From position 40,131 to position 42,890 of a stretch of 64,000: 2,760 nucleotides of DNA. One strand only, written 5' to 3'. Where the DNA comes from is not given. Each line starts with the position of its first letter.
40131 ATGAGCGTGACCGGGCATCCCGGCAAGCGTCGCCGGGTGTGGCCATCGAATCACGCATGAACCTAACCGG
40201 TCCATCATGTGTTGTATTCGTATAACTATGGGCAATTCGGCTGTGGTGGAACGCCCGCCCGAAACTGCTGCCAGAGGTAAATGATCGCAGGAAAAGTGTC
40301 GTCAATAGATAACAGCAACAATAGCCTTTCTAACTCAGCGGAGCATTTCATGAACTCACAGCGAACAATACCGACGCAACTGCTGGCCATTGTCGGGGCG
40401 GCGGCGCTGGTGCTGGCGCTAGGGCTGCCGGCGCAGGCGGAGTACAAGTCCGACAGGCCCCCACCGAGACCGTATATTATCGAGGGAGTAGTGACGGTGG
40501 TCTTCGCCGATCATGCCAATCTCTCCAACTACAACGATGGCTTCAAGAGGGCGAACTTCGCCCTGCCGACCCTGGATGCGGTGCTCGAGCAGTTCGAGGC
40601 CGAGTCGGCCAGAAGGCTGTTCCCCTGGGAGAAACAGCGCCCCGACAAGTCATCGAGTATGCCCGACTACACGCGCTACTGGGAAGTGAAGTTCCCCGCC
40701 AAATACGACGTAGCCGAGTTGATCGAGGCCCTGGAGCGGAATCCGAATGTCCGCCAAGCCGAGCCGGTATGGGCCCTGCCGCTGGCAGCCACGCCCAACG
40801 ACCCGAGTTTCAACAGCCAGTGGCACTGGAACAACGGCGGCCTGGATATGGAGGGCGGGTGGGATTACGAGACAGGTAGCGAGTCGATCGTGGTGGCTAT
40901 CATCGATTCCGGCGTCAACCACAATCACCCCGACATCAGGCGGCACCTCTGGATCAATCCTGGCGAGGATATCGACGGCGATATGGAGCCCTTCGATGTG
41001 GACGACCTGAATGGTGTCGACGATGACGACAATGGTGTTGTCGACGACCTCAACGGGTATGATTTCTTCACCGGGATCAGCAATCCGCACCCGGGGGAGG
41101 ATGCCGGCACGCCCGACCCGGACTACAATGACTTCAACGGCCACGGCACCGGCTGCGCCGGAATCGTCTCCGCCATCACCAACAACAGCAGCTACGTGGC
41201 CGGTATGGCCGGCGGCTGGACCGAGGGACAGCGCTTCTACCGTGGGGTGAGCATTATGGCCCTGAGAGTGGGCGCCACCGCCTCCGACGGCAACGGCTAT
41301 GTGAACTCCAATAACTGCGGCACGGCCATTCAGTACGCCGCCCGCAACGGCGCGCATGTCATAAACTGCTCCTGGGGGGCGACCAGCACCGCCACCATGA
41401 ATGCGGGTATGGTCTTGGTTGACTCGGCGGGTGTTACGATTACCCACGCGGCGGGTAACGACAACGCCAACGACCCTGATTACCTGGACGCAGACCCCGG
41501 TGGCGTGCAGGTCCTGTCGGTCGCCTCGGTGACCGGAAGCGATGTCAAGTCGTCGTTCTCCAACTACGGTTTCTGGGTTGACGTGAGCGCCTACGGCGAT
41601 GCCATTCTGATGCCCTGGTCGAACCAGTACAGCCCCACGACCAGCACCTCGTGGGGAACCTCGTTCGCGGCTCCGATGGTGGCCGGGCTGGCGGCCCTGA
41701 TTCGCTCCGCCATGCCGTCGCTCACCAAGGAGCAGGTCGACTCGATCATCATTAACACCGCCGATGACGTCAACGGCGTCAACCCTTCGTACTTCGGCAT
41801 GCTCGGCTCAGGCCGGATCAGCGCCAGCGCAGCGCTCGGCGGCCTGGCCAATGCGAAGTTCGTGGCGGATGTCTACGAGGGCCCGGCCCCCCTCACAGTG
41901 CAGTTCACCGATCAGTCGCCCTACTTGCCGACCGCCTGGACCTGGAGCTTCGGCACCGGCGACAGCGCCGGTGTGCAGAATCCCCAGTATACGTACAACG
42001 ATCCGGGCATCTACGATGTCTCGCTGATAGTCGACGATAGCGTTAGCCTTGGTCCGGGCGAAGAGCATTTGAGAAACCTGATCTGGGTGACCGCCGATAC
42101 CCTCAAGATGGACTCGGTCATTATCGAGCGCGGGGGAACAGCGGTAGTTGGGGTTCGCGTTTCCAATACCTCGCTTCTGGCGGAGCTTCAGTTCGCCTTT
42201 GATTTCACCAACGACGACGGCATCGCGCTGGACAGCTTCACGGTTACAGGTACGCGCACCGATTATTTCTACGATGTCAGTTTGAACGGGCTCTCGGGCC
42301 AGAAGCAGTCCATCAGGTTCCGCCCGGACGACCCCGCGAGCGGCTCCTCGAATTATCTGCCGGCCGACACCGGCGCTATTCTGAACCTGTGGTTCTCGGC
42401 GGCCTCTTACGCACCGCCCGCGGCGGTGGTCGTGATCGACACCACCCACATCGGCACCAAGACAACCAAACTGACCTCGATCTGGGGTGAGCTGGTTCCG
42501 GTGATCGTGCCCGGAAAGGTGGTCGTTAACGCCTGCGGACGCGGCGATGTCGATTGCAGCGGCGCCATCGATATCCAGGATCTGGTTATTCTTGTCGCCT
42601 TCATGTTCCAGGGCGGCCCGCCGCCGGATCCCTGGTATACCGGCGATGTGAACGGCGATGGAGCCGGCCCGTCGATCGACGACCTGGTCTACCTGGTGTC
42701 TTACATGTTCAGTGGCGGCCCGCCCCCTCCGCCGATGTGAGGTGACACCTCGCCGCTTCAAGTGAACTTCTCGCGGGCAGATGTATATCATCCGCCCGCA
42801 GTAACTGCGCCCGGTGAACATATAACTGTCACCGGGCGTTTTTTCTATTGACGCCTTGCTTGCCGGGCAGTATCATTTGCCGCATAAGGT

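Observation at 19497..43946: Mutually exclusive C-termini and two dockerin classes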

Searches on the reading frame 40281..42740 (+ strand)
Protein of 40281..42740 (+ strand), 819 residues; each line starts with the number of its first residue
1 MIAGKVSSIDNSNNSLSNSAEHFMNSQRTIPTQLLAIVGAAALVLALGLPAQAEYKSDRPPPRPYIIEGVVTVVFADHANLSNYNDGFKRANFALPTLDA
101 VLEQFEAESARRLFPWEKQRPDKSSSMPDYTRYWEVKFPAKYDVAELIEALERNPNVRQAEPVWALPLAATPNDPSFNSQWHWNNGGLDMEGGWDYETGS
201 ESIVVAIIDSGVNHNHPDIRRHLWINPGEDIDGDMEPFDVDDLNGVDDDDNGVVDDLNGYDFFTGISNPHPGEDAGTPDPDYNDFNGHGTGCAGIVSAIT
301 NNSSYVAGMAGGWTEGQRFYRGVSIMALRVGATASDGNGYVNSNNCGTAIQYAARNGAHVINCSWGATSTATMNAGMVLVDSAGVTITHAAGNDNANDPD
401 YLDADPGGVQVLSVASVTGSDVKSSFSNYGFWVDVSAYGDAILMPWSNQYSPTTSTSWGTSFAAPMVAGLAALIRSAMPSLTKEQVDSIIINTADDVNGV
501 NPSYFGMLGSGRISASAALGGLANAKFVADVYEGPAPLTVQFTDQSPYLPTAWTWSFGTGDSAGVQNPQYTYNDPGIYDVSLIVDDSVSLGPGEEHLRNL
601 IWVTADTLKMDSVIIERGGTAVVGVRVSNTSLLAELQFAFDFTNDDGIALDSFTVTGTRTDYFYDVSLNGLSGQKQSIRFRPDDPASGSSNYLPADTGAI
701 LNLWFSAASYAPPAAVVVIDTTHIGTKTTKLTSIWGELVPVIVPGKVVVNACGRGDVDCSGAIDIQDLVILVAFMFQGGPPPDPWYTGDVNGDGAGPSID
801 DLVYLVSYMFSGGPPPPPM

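Call 3: search_protein_families(library=pfam, proteins=[window:40281-42740:+], max_evalue=0.01)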
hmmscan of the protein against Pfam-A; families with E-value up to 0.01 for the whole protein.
window:40281-42740:+ (819 aa): 6 families
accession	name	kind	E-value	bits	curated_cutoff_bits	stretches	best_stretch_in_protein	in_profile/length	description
PF00082.27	Peptidase_S8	-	4.8e-41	141.4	21.8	1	202-499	3-278/288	Subtilase family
PF18911.6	PKD_4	-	9.2e-11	42.1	27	1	533-587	16-71/85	PKD domain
PF00801.26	PKD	-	1.9e-07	31.4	23.5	1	536-589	13-70/80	PKD domain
PF16361.10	Peptidase_S8_N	-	5.1e-06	27.4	30.5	0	69-164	1-97/142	N-terminal of Subtilase family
PF00404.24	Dockerin_1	-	0.001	19.7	22.9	1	755-800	2-48/57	Dockerin type I domain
PF22148.1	Fervidolysin_NPro-like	-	0.0027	18.5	21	1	136-162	54-80/81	Fervidolysin N-terminal prodomain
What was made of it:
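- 40350..42740 (+): g40281 (start 40350): signal peptide, S8 subtilase (40884-41777), PKD (41877-42047), cohesin (42096-42515), terminal class A dockerin (42528-42737). Peptidase_S8 141 bits; PKD; Dockerin_1 19.7 bits, below cut-off (call 3).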

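Call 7: search_protein_families(library=ncbifam, proteins=[window:40281-42740:+], max_evalue=0.01)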
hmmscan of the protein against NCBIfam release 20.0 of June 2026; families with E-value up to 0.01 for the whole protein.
window:40281-42740:+ (819 aa): 5 families
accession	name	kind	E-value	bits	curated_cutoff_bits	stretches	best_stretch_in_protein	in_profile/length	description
TIGR03921.1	T7SS_mycosin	equivalog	1.4e-36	126.4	278.75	2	268-522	32-288/353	type VII secretion-associated serine protease mycosin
NF033595.1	denti_PrtP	equivalog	1.6e-18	66.7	300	1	388-519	370-502/606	dentilisin complex serine proteinase subunit PrtP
TIGR03895.1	protease_PatA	subfamily_domain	8e-09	34.8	421.05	1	338-497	38-203/606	PatA/PatG family cyanobactin maturation protease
NF049966.1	QH_SP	equivalog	0.0024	17.3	165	0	348-494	78-211/219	subtilisin-like serine protease QhpE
NF033865.1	fusolisin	equivalog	0.0082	14.3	999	0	452-498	337-383/1006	fusolisin family autotransporter serine protease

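Call 10: find_encoding_contigs(protein=window:40281-42740:+, flank=2000, max_places=4)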
Protein window:40281-42740:+ (819 aa): no gene with exactly this product is on record in the collection.
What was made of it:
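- Tried and rejected: Looking up g40281 from its first ATG found nothing (call 10).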

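Call 11: find_encoding_contigs(protein=window:40350-42740:+, flank=2000, max_places=4)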
Protein window:40350-42740:+ (796 aa): 1 contig read that carries it; 1 place shown.
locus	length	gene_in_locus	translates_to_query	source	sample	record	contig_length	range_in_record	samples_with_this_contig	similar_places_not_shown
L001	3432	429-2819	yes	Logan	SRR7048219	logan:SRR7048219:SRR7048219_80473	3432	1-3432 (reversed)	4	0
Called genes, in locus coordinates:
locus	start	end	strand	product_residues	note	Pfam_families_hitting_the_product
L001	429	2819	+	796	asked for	PF00082:Peptidase_S8, PF00801:PKD (weak), PF18911:PKD_4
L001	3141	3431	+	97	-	?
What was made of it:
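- Tried and rejected: The annotated start is 40350, and with that start the only match was a 3.4-kb Logan contig with no taxon (call 11).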

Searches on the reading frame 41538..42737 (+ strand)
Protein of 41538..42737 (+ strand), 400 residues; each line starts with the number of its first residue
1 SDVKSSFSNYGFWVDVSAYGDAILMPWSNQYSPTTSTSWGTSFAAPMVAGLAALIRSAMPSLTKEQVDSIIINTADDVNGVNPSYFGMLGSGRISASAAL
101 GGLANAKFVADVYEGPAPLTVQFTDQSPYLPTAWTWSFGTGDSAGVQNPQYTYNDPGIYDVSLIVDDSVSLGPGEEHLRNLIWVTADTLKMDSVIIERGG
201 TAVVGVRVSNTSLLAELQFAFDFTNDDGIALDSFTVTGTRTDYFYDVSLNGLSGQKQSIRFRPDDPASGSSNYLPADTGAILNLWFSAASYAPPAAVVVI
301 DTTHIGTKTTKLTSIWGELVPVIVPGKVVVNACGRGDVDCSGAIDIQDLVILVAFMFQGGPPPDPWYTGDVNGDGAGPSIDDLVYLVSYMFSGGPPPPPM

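Call 35: search_protein_families(library=pfam, alignment_id=A4, max_evalue=0.001)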
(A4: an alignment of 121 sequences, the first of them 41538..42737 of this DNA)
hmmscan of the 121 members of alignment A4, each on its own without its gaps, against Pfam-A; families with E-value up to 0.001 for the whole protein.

A. member 1, window:41538-42737:+ (400 aa): 4 families
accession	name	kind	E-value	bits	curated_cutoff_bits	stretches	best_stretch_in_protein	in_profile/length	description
PF00082.27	Peptidase_S8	-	1.6e-15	57.7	21.8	1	5-80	188-278/288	Subtilase family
PF18911.6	PKD_4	-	5.7e-11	42.8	27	1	113-168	15-71/85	PKD domain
PF00801.26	PKD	-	1.2e-07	32.1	23.5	1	116-170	12-70/80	PKD domain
PF00404.24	Dockerin_1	-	0.00066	20.3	22.9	0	336-381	2-48/57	Dockerin type I domain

B. families by the number of members that match (of 121 scanned): 44 families (the first 25 are shown)
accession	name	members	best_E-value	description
PF18911.6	PKD_4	23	1.1e-13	PKD domain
PF00801.26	PKD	22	1.5e-11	PKD domain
PF02412.23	TSP_3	19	1.1e-40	Thrombospondin type 3 repeat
PF00404.24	Dockerin_1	19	3.8e-28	Dockerin type I domain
PF06739.17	SBBP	5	1.9e-29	Beta-propeller repeat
PF01640.23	Peptidase_C10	5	3.6e-17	Peptidase C10 family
PF00082.27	Peptidase_S8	4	1.5e-22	Subtilase family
PF05345.18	He_PIG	4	2.9e-19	Putative Ig domain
PF13229.12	Beta_helix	3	2.5e-13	Right handed beta helix region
PF17963.7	Big_9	3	3.2e-10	Bacterial Ig domain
PF18962.6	Por_Secre_tail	3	1.6e-09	Secretion system C-terminal sorting domain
PF13499.12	EF-hand_7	3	2.3e-08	EF-hand domain pair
PF13517.12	FG-GAP_3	2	3.8e-45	FG-GAP-like repeat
PF15902.12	Sortilin-Vps10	2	6.2e-11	Sortilin, neurotensin receptor 3,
PF18560.7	Lectin_like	2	1.1e-10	Lectin like domain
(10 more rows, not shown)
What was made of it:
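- On Cellulosome (strict sense): Among 121 relatives, the top families are PKD, TSP_3 and peptidases C10, S8, C25 and M4 (call 35).
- Por_Secre_tail occurs in 3 of 121 class A proteins (call 35). Passenger families include PKD, peptidases C10, S8, C25 and M4, and beta-propellers (call 35). Pfam Dockerin_1 is below its cut-off for most of them (call 35).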

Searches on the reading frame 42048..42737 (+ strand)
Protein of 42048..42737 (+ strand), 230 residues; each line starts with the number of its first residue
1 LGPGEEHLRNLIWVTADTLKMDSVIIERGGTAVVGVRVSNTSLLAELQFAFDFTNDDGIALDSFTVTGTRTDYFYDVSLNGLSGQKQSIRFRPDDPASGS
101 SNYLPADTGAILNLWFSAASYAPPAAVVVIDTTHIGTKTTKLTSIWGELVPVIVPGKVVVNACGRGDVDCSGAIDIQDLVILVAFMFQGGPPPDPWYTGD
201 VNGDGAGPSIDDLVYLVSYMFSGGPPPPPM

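Call 51: find_homologous_proteins(query=window:42048-42737:+, max_evalue=0.001)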
Query window:42048-42737:+ (230 aa): 20 proteins with E <= 0.001 among 573 candidates.
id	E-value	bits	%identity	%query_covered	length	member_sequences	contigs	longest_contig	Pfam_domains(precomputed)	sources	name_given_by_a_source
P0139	8.0e-63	230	49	99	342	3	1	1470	PF00801.27,PF18911.7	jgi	jgi:hypothetical protein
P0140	5.2e-60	221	49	100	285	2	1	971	PF00801.27,PF18911.7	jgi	jgi:hypothetical protein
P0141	9.0e-15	73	38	42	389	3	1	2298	PF00404.25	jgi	jgi:hypothetical protein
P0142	7.3e-13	67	64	27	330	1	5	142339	-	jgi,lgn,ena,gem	-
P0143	9.9e-13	66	51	37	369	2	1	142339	PF00326.28,PF10503.15,PF02230.23,PF20434.6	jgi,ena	-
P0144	1.4e-12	66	60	27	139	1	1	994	PF00404.25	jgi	jgi:hypothetical protein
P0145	3.6e-11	61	45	48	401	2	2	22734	-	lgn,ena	-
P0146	6.4e-11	60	66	24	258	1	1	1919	-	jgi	-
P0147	7.0e-11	60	56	27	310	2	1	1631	-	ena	-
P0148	1.0e-10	60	56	28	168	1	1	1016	-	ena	-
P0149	1.0e-10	60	32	93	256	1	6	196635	-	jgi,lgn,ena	-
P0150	2.0e-10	59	59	27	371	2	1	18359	-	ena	-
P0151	6.1e-10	57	55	27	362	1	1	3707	PF02412.24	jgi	jgi:hypothetical protein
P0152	9.6e-10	56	53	27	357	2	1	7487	PF02412.24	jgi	jgi:hypothetical protein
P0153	1.1e-9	56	53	26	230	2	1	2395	-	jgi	jgi:hypothetical protein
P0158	3.1e-5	42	44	27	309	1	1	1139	PF17963.8,PF00404.25,PF17892.8,PF22113.2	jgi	-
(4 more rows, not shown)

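Call 61: predict_structure(alignment_id=A8)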
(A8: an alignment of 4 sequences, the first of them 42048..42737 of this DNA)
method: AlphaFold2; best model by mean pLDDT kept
length: 230 residues; sequences in the alignment: 4
mean_pLDDT: 51.5   pTM: 0.48
mean pLDDT of the five models: 51.5, 45.2, 45.1, 42.6, 42.0
residues with pLDDT >= 90: 0; 70-90: 36; 50-70: 79; < 50: 115
segments of 3 or more residues with pLDDT < 50: 1-16, 75-77, 79-86, 92-102, 133-149, 164-182, 188-212, 223-230
pLDDT, mean of each block of 10 residues (from residue 1): 31 46 72 70 52 62 66 49 48 45 51 76 67 43 37 64 45 41 47 38 41 49 44
secondary structure, 60 per line:
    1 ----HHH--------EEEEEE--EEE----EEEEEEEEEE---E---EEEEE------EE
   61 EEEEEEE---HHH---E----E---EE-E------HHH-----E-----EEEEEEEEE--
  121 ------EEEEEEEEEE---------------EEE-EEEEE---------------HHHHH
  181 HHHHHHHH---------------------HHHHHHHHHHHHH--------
elements in order: E16-21 E24-26 E31-40 E48-52 E59-67 E110-118 E127-136 E152-154 E156-160 H176-188 H210-222
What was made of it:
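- On Dockerin (Pfam PF00404 Dockerin_1): The class A model has two helices after the beta domain (call 61).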

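Call 67: fold_search(model_id=the predicted structure, library=pdb)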
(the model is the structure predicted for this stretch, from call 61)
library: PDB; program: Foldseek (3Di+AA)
matches with E <= 10: 1940; with E <= 0.001: 49
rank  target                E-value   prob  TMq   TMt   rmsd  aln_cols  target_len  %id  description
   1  5lxv_A                1.9e-07  1.00  0.43  0.56   7.3       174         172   15  Crystal structure of Ruminococcus flavefaciens scaffoldin C cohesin in complex with a dockerin from an uncharacterized (released 2016-10-19)
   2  5lxv_C                2.2e-07  1.00  0.42  0.55   7.3       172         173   15  Crystal structure of Ruminococcus flavefaciens scaffoldin C cohesin in complex with a dockerin from an uncharacterized (released 2016-10-19)
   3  1aoh_A                3.1e-07  1.00  0.47  0.72   3.3       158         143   18  SINGLE COHESIN DOMAIN FROM THE SCAFFOLDING PROTEIN CIPA OF THE CLOSTRIDIUM THERMOCELLUM CELLULOSOME (released 1998-07-08)
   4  6kge_A                3.7e-07  1.00  0.44  0.67   3.8       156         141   19  Crystal structure of CaDoc0917(R16D)-CaCohA2 complex at pH 5.5 (released 2020-07-08)
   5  6kgf_C                4.4e-07  1.00  0.44  0.65   3.8       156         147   19  Crystal structure of CaDoc0917(R16D)-CaCohA2 complex at pH 8.2 (released 2020-07-08)
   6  4ums                  5.2e-07  1.00  0.47  0.67   4.3       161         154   17  The crystal structure of the seventh ScaB type I cohesin from Pseudobacteroides cellulosolvens (released 2015-05-06)
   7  6kgd_A                5.5e-07  1.00  0.44  0.66   3.7       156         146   19  Crystal structure of CaDoc0917(R49D)-CaCohA2 complex at pH 8.0 (released 2020-07-08)
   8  6kgc_A                6.6e-07  1.00  0.45  0.66   3.9       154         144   19  Crystal structure of CaDoc0917(R49D)-CaCohA2 complex at pH 5.4 (released 2020-07-08)
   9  6kgf_A                6.9e-07  1.00  0.44  0.67   3.9       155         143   20  Crystal structure of CaDoc0917(R16D)-CaCohA2 complex at pH 8.2 (released 2020-07-08)
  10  5nrm_A                1.3e-06  1.00  0.43  0.66   5.0       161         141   19  Crystal structure of the sixth cohesin from Acetivibrio cellulolyticus' scaffoldin B in complex with Cel5 dockerin S51 (released 2018-01-31)
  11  4uyp_C                2.2e-06  1.00  0.47  0.70   3.7       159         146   16  High resolution structure of the third cohesin ScaC in complex with the ScaB dockerin with a mutation in the N-termina (released 2015-04-15)
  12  4uyq_A                2.9e-06  1.00  0.48  0.72   3.6       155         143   15  High resolution structure of the third cohesin ScaC in complex with the ScaB dockerin with a mutation in the C-termina (released 2015-04-15)
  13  1aoh_B                2.9e-06  1.00  0.47  0.70   4.0       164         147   16  SINGLE COHESIN DOMAIN FROM THE SCAFFOLDING PROTEIN CIPA OF THE CLOSTRIDIUM THERMOCELLUM CELLULOSOME (released 1998-07-08)
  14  4fl4_C                5.4e-06  1.00  0.49  0.38   3.5       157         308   15  Scaffoldin conformation and dynamics revealed by a ternary complex from the Clostridium thermocellum cellulosome (released 2012-06-27)
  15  5nrk_A                5.7e-06  1.00  0.42  0.63   5.2       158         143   18  Crystal structure of the sixth cohesin from Acetivibrio cellulolyticus' scaffoldin B in complex with Cel5 dockerin S15 (released 2018-01-31)
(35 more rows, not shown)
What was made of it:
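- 40350..42740 (+): That model is low-confidence, pLDDT 51 (calls 61, 67).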
